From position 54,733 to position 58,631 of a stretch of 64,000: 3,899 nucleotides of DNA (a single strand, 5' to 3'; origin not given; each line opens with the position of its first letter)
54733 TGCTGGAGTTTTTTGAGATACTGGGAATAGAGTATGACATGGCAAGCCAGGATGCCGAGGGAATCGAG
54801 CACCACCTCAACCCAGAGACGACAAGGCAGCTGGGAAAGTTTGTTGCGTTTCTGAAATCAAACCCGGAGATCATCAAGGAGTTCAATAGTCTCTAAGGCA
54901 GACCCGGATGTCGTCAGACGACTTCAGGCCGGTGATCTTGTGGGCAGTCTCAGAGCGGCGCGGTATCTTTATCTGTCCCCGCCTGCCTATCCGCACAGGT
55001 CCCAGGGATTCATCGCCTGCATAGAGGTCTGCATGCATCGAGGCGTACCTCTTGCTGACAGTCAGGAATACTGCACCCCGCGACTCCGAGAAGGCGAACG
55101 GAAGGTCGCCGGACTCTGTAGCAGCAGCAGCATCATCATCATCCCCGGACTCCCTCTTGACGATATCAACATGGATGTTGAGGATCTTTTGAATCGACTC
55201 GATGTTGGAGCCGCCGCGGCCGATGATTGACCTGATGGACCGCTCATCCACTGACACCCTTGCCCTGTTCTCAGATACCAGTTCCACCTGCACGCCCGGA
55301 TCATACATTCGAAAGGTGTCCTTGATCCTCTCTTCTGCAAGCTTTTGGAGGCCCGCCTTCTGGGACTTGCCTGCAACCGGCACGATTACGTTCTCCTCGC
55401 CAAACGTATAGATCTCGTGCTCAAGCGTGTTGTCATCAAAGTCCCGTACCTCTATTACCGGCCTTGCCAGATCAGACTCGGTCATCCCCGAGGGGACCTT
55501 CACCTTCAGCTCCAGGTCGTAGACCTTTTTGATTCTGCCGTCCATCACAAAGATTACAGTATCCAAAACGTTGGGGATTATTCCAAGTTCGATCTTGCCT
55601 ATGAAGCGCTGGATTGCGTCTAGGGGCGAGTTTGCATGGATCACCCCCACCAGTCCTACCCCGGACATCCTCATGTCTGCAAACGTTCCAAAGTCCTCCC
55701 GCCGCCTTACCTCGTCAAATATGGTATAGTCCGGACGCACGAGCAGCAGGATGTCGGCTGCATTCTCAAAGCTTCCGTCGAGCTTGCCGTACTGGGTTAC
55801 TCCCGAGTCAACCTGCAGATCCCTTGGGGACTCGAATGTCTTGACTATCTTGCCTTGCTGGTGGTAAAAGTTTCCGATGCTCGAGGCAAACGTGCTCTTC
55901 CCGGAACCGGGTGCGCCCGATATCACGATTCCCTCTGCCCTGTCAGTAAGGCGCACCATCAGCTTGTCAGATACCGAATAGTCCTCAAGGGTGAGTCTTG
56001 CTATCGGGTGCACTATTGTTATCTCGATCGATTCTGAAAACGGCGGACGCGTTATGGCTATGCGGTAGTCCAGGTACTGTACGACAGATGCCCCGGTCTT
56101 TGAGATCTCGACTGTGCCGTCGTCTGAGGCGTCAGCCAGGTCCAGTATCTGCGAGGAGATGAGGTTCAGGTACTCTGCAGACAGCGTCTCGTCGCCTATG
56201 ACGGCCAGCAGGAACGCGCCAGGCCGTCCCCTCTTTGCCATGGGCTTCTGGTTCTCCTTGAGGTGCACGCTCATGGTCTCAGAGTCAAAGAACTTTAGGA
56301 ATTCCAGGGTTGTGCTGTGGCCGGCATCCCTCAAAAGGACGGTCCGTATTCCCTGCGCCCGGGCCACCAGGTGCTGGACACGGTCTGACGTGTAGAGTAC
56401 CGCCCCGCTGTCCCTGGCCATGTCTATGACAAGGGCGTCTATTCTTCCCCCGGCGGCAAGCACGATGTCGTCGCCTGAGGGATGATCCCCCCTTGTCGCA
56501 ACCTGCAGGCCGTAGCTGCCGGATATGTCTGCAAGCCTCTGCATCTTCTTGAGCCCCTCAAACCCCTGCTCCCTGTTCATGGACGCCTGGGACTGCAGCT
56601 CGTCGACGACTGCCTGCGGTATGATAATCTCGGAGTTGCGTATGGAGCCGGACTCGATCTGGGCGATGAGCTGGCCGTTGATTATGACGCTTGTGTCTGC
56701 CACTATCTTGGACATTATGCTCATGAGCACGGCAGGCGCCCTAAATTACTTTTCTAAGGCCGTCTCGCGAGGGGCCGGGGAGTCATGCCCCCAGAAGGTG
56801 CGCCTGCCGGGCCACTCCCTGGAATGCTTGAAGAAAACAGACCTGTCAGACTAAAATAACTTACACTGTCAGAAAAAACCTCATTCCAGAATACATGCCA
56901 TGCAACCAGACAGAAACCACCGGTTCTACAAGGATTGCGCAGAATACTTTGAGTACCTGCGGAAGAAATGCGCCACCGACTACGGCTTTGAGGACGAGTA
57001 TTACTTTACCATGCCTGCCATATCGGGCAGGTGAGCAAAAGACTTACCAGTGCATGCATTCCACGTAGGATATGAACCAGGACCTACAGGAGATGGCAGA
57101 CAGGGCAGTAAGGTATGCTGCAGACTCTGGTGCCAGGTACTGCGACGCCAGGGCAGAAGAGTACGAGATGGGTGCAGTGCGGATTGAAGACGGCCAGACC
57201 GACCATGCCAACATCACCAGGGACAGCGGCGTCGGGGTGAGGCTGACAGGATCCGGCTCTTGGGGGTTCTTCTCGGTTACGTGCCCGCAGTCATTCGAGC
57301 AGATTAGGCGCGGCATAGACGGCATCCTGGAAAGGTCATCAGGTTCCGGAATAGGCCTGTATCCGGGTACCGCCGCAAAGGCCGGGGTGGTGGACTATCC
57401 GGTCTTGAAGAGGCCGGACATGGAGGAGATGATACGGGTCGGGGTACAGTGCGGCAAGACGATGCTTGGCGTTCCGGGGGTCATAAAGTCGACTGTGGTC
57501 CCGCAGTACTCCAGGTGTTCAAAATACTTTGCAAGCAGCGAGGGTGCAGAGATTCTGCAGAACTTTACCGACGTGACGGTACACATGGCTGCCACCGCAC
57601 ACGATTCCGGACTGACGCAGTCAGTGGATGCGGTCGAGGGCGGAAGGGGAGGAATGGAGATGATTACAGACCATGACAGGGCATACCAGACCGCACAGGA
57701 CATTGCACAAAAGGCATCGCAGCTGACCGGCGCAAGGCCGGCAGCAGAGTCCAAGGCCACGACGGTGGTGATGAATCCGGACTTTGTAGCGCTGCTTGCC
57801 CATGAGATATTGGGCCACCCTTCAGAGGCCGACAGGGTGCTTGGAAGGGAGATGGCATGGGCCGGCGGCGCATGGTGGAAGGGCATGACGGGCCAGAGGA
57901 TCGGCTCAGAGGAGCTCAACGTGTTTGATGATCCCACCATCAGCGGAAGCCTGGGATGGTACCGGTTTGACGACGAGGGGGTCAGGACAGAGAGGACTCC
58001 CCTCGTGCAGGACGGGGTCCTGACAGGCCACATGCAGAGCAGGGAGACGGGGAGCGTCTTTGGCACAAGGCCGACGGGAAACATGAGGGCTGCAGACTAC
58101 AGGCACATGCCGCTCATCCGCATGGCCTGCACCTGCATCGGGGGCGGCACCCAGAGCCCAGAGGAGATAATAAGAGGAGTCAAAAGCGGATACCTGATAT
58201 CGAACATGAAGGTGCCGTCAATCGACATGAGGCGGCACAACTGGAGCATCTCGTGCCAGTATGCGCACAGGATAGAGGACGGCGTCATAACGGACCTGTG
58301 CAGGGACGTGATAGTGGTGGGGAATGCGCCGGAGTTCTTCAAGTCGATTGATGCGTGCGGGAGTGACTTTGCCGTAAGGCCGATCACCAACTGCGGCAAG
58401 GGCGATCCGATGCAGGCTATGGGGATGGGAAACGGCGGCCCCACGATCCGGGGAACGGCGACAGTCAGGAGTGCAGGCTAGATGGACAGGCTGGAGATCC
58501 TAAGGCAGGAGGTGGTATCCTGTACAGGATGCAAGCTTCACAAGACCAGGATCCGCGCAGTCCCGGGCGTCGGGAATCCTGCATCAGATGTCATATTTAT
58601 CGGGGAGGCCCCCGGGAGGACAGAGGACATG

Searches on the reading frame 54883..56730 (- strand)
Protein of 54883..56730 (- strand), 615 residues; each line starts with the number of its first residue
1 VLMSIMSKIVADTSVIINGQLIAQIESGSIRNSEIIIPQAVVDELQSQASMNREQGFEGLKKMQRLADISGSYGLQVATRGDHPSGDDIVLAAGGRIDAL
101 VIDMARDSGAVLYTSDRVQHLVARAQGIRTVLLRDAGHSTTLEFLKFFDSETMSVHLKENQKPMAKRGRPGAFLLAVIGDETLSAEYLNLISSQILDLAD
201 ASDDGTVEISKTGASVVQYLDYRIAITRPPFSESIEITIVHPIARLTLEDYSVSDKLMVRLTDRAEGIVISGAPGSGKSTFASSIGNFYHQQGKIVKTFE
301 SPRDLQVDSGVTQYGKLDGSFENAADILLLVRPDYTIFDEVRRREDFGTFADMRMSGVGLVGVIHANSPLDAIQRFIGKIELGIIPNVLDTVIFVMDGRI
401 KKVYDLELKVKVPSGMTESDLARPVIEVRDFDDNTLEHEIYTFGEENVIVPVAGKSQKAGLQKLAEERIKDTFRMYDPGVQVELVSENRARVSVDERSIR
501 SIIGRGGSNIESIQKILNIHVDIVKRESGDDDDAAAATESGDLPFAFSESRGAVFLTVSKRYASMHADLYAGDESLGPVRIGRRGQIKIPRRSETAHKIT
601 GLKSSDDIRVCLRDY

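Call 44: search_protein_families(library=pfam, proteins=[window:54883-56730:-], max_evalue=0.05)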
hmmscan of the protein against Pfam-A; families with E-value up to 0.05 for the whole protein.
window:54883-56730:- (615 aa): 16 families
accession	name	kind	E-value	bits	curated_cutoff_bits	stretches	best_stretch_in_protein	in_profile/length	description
PF00437.27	T2SSE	-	2.6e-07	30.1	24.9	1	258-377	134-256/370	Type II/IV secretion system protein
PF00013.35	KH_1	-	3.7e-07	30.2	21.5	1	491-528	3-40/66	KH domain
PF13638.12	PIN_4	-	0.00019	22.2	21.9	1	9-68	1-56/132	PIN domain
PF01850.27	PIN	-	0.0022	19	23.6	1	9-123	1-118/120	PIN domain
PF20720.3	nSTAND3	-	0.0023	18.1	27.2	1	264-305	16-57/155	Novel STAND NTPase 3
PF13173.12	AAA_14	-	0.0025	18.3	27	1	268-350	5-80/129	AAA domain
PF13083.13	KH_KhpA-B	-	0.0027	18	32.1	1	479-520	17-61/73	KhpA/KhpB, KH domain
PF03308.22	MeaB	-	0.0036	16.8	23.1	1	260-296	28-64/273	Methylmalonyl Co-A mutase-associated GTPase MeaB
PF07650.23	KH_2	-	0.0053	17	22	1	482-519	20-56/78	KH domain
PF00005.33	ABC_tran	-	0.0069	17.4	25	1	265-296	11-43/137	ABC transporter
PF01695.23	IstB_IS21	-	0.011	15.7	24.1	1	252-341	79-162/238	IstB-like ATP binding protein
PF13401.12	AAA_22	-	0.014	16.2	27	0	265-301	5-33/130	AAA domain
PF07088.17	GvpD_P-loop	-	0.017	15.4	24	0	265-282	10-27/189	GvpD gas vesicle protein, P-loop domain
PF13191.12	AAA_16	-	0.024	15.6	32.6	0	263-295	22-54/167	AAA ATPase domain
PF13238.12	AAA_18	-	0.032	15.1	29.4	0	268-286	1-19/128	AAA domain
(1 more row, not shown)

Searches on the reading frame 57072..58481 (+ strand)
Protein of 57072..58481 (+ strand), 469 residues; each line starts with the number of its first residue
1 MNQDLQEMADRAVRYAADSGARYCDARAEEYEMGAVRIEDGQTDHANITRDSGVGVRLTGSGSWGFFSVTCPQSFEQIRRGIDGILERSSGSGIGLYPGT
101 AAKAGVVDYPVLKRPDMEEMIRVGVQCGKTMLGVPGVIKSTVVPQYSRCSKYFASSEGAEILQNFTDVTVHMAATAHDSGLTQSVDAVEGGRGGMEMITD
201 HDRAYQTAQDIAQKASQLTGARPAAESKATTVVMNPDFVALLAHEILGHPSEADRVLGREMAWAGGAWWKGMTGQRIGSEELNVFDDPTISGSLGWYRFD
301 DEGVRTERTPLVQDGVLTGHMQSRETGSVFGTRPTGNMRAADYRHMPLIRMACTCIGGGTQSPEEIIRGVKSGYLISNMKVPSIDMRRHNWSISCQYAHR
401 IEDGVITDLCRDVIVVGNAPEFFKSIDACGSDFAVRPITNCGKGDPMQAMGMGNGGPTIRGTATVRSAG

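Call 82: search_protein_families(library=pfam, proteins=[window:57072-58481:+], max_evalue=0.001)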
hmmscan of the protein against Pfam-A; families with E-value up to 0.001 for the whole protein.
window:57072-58481:+ (469 aa): 2 families
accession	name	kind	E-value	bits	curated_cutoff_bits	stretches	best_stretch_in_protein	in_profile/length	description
PF19289.4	PmbA_TldD_3rd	-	5.9e-51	173.2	22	1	229-440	3-203/220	PmbA/TldA metallopeptidase C-terminal domain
PF01523.21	PmbA_TldD_1st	-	1.6e-06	28.6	20.9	1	24-68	1-45/65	PmbA/TldA metallopeptidase domain 1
